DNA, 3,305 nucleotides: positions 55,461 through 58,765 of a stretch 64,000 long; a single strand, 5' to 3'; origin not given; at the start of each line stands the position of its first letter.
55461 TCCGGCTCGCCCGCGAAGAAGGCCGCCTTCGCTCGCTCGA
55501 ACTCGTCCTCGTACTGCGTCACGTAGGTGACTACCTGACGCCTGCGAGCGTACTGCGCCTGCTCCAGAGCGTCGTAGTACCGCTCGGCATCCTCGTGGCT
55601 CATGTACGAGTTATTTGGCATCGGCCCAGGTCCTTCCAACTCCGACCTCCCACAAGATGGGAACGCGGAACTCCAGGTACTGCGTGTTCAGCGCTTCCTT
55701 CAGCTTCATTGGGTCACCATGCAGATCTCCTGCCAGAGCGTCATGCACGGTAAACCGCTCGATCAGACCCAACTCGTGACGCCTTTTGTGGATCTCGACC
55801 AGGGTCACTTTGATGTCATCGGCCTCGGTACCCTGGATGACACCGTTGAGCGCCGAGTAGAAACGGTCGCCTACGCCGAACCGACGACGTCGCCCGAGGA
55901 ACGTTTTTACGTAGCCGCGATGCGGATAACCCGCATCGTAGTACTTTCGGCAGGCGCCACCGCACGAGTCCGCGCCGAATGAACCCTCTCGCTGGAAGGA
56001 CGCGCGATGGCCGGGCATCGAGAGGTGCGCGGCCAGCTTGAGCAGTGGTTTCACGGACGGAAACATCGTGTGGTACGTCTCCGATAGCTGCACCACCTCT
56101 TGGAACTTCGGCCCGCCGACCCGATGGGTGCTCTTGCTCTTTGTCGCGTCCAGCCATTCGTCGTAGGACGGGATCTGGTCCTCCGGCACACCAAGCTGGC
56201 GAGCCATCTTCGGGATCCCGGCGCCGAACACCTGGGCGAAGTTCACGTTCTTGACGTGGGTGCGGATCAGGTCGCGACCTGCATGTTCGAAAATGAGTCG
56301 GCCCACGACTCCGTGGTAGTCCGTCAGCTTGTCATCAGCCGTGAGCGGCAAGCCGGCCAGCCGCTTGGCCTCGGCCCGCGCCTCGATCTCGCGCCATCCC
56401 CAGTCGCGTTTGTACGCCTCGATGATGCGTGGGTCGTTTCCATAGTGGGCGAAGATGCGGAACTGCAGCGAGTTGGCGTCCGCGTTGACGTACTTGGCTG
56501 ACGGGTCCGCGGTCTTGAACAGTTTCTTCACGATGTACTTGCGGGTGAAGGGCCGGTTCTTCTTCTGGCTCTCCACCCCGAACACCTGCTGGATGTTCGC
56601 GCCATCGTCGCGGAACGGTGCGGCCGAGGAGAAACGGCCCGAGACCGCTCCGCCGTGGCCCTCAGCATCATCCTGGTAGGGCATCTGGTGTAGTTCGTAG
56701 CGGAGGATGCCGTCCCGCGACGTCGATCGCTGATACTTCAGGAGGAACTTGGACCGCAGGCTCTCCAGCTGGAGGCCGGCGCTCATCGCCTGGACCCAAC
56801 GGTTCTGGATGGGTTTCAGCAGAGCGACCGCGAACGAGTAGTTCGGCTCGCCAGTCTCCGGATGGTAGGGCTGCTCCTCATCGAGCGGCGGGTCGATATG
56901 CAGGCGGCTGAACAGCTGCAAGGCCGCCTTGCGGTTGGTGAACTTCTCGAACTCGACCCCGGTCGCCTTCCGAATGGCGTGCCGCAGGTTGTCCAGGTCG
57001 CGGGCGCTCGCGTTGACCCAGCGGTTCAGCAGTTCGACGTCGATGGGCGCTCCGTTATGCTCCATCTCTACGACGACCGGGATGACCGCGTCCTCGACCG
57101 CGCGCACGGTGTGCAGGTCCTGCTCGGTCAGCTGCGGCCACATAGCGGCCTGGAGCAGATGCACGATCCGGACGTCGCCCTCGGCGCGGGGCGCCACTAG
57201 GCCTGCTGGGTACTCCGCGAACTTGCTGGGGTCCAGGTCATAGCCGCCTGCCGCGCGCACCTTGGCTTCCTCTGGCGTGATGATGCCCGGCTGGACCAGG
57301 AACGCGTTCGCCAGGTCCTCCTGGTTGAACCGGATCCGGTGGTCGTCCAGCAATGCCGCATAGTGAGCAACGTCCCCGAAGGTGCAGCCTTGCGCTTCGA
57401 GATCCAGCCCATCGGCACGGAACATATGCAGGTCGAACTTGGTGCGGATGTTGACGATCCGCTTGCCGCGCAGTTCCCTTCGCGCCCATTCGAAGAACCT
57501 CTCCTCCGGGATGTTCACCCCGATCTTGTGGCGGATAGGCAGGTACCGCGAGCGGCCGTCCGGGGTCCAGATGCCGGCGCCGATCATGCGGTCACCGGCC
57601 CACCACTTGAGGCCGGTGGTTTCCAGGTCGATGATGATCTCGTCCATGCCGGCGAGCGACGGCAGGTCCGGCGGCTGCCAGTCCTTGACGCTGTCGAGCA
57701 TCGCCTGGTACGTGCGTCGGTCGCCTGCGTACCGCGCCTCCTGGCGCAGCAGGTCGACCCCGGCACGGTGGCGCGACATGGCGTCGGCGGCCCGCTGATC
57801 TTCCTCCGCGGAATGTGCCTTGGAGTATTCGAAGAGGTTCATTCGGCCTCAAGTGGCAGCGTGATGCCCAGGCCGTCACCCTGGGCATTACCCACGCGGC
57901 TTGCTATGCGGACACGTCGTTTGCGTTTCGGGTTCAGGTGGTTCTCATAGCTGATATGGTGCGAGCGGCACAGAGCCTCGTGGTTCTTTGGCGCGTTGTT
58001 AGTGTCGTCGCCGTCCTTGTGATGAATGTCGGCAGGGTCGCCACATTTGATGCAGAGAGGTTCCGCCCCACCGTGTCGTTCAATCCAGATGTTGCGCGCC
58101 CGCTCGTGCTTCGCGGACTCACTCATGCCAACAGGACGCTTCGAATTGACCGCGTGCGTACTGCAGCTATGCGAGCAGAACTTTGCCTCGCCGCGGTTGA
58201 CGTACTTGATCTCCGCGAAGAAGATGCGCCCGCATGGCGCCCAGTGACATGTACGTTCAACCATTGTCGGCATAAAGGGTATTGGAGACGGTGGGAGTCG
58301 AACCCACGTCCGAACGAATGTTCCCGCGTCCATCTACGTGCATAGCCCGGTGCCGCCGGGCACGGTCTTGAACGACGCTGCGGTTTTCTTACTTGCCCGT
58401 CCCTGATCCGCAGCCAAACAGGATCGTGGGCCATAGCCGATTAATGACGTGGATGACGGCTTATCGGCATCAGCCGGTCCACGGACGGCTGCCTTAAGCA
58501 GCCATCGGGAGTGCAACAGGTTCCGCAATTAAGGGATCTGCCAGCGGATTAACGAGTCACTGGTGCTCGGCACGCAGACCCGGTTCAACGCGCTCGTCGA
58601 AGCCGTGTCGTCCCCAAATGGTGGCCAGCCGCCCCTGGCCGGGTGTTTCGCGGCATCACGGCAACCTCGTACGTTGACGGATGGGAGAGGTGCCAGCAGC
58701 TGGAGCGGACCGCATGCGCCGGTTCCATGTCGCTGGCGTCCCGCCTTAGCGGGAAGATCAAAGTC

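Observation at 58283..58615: Complete tmRNA (ssrA) gene inside the phage replication module, abutting an HNH endonuclease gene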

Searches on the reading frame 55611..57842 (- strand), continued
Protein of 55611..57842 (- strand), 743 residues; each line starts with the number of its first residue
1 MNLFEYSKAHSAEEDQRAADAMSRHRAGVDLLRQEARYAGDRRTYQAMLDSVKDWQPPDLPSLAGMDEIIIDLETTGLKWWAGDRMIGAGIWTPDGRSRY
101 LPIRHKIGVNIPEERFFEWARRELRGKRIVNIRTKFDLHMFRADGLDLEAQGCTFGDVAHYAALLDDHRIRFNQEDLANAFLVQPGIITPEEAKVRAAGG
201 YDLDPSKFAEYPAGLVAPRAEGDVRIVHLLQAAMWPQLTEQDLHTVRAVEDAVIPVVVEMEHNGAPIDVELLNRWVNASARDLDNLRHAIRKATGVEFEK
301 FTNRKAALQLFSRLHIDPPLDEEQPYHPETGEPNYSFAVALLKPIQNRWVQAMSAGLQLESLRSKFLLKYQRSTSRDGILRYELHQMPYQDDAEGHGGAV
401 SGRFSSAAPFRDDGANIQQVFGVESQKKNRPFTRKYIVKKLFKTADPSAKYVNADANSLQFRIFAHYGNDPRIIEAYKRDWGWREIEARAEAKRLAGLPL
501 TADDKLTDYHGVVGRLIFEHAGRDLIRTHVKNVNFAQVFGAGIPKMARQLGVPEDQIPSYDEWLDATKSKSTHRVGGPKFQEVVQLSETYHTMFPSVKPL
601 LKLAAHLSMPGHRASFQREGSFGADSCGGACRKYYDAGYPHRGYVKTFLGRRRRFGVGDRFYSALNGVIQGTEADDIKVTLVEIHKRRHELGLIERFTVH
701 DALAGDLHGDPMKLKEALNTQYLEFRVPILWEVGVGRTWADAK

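Call 29: find_encoding_contigs(protein=P0028, flank=10000, max_places=1)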
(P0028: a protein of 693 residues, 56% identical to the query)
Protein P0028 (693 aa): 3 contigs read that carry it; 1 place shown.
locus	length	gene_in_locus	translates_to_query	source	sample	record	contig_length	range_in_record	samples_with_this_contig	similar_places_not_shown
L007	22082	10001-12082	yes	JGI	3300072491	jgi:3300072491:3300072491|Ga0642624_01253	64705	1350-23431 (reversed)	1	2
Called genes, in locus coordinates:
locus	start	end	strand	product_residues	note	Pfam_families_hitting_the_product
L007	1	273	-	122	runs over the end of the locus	-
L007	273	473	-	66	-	-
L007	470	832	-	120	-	-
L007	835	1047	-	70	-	-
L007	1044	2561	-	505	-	PF00580:UvrD-helicase, PF13086:AAA_11, PF13245:AAA_19, PF13604:AAA_30 (faint), PF01443:Viral_helicase1 (faint), PF13361:UvrD_C, PF13538:UvrD_C_2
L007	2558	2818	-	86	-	-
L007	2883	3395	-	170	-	-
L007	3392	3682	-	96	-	-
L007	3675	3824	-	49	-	-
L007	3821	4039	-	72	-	-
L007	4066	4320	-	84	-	-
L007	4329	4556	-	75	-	-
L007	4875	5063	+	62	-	-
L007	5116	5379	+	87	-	-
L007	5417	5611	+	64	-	-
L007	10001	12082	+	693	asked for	PF00476:DNA_pol_A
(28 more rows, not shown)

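Call 30: find_encoding_contigs(protein=P0038, flank=10000, max_places=1)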
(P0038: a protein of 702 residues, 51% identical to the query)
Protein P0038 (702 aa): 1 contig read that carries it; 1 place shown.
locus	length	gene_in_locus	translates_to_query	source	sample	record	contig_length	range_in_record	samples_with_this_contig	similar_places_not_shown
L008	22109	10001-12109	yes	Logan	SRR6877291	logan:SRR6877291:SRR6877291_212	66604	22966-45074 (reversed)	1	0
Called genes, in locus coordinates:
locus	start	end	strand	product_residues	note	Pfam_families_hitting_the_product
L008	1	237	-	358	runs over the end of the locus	PF05496:RuvB_N, PF04851:ResIII (faint), PF13191:AAA_16 (faint), PF00004:AAA, PF13173:AAA_14 (faint), PF13401:AAA_22 (faint), PF13177:DNA_pol3_delta2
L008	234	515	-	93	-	PF21779:DUF6874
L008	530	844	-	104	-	-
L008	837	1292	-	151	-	-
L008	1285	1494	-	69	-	PF13361:UvrD_C, PF13538:UvrD_C_2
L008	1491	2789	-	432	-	PF00580:UvrD-helicase, PF13245:AAA_19, PF13604:AAA_30 (faint)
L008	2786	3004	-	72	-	-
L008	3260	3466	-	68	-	-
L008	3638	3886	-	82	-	-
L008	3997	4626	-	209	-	-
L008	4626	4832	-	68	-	-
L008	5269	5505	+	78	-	-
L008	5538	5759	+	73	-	-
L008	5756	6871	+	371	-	PF10263:SprT-like (weak)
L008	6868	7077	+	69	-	-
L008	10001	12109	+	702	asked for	PF00476:DNA_pol_A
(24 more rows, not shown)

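Call 45: find_related_loci(query=A2, collection=genome_contigs, flank=6000)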
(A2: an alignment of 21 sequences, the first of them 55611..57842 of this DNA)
Query A2 (743 aa) in genome_contigs; peptide patterns used: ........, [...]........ (x = any residue, [..] = any of these).
175 stretches matched a pattern; 2 encode a relative of the query (tblastn E <= 1e-3); 2 distinct loci.
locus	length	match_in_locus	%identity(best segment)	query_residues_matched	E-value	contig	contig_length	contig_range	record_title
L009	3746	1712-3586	32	54-740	1e-93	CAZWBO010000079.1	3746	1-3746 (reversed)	MAG TPA_asm: uncultured Candidatus Peribacteria bacterium isolate SRP286056_co3_141 genome assembly, contig: NODE_39799_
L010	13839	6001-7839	23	60-743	2e-28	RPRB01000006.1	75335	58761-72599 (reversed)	MAG: Myxococcaceae bacterium isolate metabat2.71 metabat2.71_Contig_542357, whole genome shotgun sequence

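Call 46: list_cluster_members(proteins=[P0005, P0008, P0047])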
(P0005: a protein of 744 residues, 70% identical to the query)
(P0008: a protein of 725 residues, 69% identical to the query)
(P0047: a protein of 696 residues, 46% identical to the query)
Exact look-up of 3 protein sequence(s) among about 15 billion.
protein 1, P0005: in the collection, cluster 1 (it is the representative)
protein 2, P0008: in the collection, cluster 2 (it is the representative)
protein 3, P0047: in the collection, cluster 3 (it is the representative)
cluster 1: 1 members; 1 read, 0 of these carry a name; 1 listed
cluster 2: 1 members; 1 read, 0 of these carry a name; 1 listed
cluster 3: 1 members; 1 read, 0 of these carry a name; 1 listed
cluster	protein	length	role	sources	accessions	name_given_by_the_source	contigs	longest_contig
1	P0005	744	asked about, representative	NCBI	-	-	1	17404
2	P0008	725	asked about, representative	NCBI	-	-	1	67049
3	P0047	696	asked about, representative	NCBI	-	-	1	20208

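Call 52: find_encoding_contigs(protein=P0005, flank=10000, max_places=1)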
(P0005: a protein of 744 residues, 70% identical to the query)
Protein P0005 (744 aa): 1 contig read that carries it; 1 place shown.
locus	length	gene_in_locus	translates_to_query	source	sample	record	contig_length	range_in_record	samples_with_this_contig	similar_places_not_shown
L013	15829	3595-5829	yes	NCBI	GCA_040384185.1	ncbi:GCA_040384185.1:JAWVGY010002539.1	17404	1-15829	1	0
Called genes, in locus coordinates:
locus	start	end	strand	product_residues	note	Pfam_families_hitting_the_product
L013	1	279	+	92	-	?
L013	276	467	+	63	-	-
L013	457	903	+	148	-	-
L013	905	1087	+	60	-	-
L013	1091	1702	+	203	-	-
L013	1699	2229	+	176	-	-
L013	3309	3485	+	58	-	-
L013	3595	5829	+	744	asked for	PF00476:DNA_pol_A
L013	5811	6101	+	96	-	-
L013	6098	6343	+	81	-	-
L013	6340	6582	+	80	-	-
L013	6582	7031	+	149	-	-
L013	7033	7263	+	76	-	-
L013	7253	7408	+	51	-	-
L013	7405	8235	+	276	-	PF00929:RNase_T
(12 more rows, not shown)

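Call 53: find_encoding_contigs(protein=P0036, flank=10000, max_places=1)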
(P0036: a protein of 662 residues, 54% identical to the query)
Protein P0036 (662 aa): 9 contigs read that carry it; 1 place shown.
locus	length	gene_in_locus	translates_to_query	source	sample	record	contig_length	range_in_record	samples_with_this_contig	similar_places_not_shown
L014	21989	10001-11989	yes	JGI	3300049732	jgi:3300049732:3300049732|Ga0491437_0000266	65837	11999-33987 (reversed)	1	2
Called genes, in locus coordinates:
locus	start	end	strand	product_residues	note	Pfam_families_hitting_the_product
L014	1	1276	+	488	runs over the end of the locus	-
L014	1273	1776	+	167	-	PF00959:Phage_lysozyme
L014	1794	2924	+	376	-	-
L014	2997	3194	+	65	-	-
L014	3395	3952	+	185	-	-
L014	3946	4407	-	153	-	-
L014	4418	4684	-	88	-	-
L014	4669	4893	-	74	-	-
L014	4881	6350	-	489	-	PF00580:UvrD-helicase, PF13245:AAA_19, PF13604:AAA_30 (faint), PF01443:Viral_helicase1 (faint), PF13361:UvrD_C, PF13538:UvrD_C_2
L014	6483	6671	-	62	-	-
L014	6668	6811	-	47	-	-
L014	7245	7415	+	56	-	-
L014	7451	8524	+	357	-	-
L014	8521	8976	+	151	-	-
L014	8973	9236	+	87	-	-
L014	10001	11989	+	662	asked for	PF00476:DNA_pol_A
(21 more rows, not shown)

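Call 67: find_related_loci(query=A2, collection=metagenome_contigs, flank=5000)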
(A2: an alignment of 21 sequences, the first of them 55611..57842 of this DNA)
Query A2 (743 aa) in metagenome_contigs; peptide patterns used: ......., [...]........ (x = any residue, [..] = any of these).
277 stretches matched a pattern; 11 encode a relative of the query (tblastn E <= 1e-3); 11 distinct loci.
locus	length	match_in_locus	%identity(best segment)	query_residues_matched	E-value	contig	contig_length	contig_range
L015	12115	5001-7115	60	48-743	0e+0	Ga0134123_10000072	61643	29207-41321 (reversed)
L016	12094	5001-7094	50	14-743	0e+0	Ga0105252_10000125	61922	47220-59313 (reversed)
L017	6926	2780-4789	51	42-743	0e+0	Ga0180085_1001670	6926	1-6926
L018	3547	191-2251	47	1-743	0e+0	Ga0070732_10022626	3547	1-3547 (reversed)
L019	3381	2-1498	52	221-742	1e-170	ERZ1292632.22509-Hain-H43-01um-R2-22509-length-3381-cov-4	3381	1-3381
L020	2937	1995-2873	62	33-336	9e-123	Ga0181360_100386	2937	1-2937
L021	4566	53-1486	35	213-743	1e-77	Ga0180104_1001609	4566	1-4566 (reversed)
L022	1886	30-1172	43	325-743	3e-79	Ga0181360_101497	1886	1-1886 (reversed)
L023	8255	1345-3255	24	41-743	2e-30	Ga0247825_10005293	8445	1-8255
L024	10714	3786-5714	25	55-739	7e-29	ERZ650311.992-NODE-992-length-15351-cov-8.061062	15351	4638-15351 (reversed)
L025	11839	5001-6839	23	60-743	7e-28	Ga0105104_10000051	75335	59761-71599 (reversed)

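Call 83: find_related_loci(query=A2, collection=viral_contigs, flank=5000)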
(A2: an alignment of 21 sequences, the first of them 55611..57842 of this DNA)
Query A2 (743 aa) in viral_contigs; peptide patterns used: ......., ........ (x = any residue, [..] = any of these).
39 stretches matched a pattern; 24 encode a relative of the query (tblastn E <= 1e-3); 22 distinct loci.
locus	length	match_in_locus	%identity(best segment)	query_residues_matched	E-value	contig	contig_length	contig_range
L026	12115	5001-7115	60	48-743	0e+0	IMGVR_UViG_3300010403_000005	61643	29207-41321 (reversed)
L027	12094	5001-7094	50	14-743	0e+0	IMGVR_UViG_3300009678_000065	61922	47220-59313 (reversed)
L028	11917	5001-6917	54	48-743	0e+0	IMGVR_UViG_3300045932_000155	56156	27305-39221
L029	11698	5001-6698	33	67-742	1e-80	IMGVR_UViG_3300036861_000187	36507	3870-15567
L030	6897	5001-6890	24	54-743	1e-31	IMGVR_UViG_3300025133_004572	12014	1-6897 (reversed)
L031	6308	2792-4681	24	54-743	1e-31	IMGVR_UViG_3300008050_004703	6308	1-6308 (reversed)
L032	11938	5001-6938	25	54-743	2e-31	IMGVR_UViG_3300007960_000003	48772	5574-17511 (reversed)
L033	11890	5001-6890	23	49-743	3e-33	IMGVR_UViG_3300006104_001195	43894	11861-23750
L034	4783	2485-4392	24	48-743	5e-30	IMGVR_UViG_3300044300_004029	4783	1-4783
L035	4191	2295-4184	23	54-743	9e-29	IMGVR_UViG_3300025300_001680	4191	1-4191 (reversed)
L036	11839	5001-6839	23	60-743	2e-27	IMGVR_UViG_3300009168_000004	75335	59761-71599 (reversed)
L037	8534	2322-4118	23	57-740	5e-26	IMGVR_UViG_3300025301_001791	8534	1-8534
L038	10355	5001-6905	23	55-743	3e-32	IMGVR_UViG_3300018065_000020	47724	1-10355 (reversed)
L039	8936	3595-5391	23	57-740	2e-25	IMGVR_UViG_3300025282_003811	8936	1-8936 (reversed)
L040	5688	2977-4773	23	57-740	4e-25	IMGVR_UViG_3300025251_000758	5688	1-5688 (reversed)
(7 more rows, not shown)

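Call 87: find_encoding_contigs(protein=P0034, flank=6000, max_places=1)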
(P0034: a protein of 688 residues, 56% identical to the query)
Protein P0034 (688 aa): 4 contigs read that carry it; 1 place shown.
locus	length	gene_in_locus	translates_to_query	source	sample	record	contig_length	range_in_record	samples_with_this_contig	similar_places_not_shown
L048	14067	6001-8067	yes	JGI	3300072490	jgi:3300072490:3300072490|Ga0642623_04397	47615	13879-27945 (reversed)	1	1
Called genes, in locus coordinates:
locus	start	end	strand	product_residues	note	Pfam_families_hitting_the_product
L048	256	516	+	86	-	-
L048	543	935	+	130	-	-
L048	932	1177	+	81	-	-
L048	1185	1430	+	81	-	-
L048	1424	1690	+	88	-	-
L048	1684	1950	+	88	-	-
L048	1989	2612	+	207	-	-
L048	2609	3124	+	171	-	-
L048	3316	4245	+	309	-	-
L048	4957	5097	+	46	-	-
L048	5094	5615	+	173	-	-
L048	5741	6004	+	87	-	-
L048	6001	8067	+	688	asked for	PF00476:DNA_pol_A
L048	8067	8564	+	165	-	-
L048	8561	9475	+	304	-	PF00929:RNase_T (weak)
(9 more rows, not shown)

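Call 88: find_encoding_contigs(protein=P0006, flank=6000, max_places=1)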
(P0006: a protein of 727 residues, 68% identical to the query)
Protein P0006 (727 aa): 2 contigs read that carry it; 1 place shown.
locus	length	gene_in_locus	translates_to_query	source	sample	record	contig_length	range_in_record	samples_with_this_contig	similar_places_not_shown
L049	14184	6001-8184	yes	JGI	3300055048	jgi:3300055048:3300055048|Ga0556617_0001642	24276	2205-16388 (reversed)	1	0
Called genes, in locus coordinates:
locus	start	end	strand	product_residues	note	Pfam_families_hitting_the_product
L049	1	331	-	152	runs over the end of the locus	-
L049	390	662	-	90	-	-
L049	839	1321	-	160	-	-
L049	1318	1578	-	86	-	-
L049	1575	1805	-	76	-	-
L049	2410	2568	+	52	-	-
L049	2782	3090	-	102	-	-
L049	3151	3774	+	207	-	-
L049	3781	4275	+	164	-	-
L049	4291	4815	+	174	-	-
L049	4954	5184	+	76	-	-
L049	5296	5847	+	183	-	-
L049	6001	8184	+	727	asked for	PF00476:DNA_pol_A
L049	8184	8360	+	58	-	-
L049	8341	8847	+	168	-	-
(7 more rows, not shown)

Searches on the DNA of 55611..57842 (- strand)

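Call 25: search_rna_families(sources=[L001, L002, L003, L004], threshold=gathering)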
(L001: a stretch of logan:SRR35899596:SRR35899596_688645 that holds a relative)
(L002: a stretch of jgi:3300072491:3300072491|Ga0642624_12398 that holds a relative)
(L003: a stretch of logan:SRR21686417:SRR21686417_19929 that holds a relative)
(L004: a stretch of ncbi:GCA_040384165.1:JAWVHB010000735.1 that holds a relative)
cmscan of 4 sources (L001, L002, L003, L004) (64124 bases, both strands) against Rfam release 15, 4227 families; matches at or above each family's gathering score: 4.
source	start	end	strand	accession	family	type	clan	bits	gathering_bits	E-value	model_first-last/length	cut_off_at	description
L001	2893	3228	+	RF00023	tmRNA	Gene;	CL00001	134.8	47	1.4e-52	1-374/374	no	transfer-messenger RNA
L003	9034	9366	+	RF00023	tmRNA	Gene;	CL00001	132.7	47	1.1e-51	1-374/374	no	transfer-messenger RNA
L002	2010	2341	+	RF00023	tmRNA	Gene;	CL00001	130.5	47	9.4e-51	1-374/374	no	transfer-messenger RNA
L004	6925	7253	+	RF00023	tmRNA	Gene;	CL00001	114.3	47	6.8e-44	1-374/374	no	transfer-messenger RNA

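Call 32: search_rna_families(sources=[L005, L006, L007, L008], threshold=gathering)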
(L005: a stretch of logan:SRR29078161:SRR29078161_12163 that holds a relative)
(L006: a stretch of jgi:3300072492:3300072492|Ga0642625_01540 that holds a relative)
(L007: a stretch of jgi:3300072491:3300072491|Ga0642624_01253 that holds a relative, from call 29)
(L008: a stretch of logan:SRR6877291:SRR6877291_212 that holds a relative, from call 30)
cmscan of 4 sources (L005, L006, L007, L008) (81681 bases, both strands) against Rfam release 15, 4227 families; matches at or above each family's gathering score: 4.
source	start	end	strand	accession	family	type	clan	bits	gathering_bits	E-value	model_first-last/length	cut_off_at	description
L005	9650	9926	+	RF00023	tmRNA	Gene;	CL00001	117.9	47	2.6e-45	1-374/374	no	transfer-messenger RNA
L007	8732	9093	+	RF00023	tmRNA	Gene;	CL00001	117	47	6.2e-45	1-374/374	no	transfer-messenger RNA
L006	8634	8962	+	RF00023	tmRNA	Gene;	CL00001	105.8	47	3.3e-40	1-374/374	no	transfer-messenger RNA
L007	12896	12970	+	RF00005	tRNA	Gene; tRNA;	CL00001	68.3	29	1.2e-12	1-71/71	no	tRNA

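Call 55: search_rna_families(sources=[L013, L014], threshold=gathering)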
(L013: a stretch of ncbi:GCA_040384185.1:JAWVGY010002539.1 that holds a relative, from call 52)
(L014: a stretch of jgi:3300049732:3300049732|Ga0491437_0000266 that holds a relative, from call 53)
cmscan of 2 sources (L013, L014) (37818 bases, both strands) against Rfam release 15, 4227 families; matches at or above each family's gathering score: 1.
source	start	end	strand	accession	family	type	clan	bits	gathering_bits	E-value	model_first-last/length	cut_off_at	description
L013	2717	3059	+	RF00023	tmRNA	Gene;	CL00001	125.8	47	5.5e-49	1-374/374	no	transfer-messenger RNA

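Call 69: search_rna_families(sources=[L015, L016, L017, L018, L020], threshold=gathering)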
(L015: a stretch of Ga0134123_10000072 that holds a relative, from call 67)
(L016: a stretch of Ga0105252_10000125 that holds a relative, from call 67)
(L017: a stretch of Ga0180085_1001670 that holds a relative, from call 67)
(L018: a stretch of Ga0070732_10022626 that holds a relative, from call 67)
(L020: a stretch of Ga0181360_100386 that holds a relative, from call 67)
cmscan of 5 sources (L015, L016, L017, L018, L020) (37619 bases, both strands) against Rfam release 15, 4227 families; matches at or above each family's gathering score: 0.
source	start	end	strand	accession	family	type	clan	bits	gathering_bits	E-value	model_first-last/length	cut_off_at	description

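Call 90: search_rna_families(sources=[L048, L049, L028], threshold=gathering)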
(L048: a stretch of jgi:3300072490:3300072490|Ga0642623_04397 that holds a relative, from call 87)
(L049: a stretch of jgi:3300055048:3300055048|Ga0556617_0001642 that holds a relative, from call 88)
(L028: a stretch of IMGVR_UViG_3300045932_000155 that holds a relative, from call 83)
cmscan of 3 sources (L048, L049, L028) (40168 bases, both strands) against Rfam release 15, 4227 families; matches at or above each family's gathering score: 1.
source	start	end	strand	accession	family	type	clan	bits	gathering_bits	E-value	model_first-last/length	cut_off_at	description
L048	4434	4749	+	RF00023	tmRNA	Gene;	CL00001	73.5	47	6.8e-27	1-374/374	no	transfer-messenger RNA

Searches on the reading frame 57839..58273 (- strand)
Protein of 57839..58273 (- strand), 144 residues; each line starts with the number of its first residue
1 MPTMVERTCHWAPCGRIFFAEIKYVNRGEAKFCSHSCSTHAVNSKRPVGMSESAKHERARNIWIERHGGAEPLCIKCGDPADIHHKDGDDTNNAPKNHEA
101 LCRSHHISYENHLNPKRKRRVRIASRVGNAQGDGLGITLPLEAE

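Call 9: search_protein_families(library=pfam, proteins=[window:57839-58273:-], max_evalue=0.01)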
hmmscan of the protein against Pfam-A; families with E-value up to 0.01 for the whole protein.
window:57839-58273:- (144 aa): 0 families

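Call 11: search_protein_families(library=phrogs, proteins=[window:57839-58273:-], max_evalue=0.01)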
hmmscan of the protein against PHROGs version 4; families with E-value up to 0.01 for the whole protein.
window:57839-58273:- (144 aa): 6 families
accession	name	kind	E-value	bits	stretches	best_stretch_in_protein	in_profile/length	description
phrog_1271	-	DNA, RNA and nucleotide metabolism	3.2e-09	37.6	1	4-115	210-321/361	HNH endonuclease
phrog_21964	-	DNA, RNA and nucleotide metabolism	0.00059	20.5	1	63-113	165-215/244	HNH endonuclease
phrog_589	-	DNA, RNA and nucleotide metabolism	0.00072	20.4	1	37-126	59-155/179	HNH endonuclease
phrog_14913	-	DNA, RNA and nucleotide metabolism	0.00098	20.2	0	82-116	60-94/149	HNH endonuclease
phrog_1571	-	DNA, RNA and nucleotide metabolism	0.0019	19.1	1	83-124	67-108/128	HNH endonuclease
phrog_7545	-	DNA, RNA and nucleotide metabolism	0.0073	17.5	1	80-114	103-137/160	HNH endonuclease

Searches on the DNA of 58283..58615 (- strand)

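Call 4: search_dna_similar(query=window:58283-58615:-, collection=phages, mode=distant, max_rows=40)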
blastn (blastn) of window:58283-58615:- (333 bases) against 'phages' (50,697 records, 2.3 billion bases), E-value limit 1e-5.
No match.

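Call 85: search_dna_similar(query=window:58283-58615:-, collection=ecoli_genomes, mode=distant, max_rows=3, max_evalue=10)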
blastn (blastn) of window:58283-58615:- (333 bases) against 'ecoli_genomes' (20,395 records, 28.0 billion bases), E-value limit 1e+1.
No match.
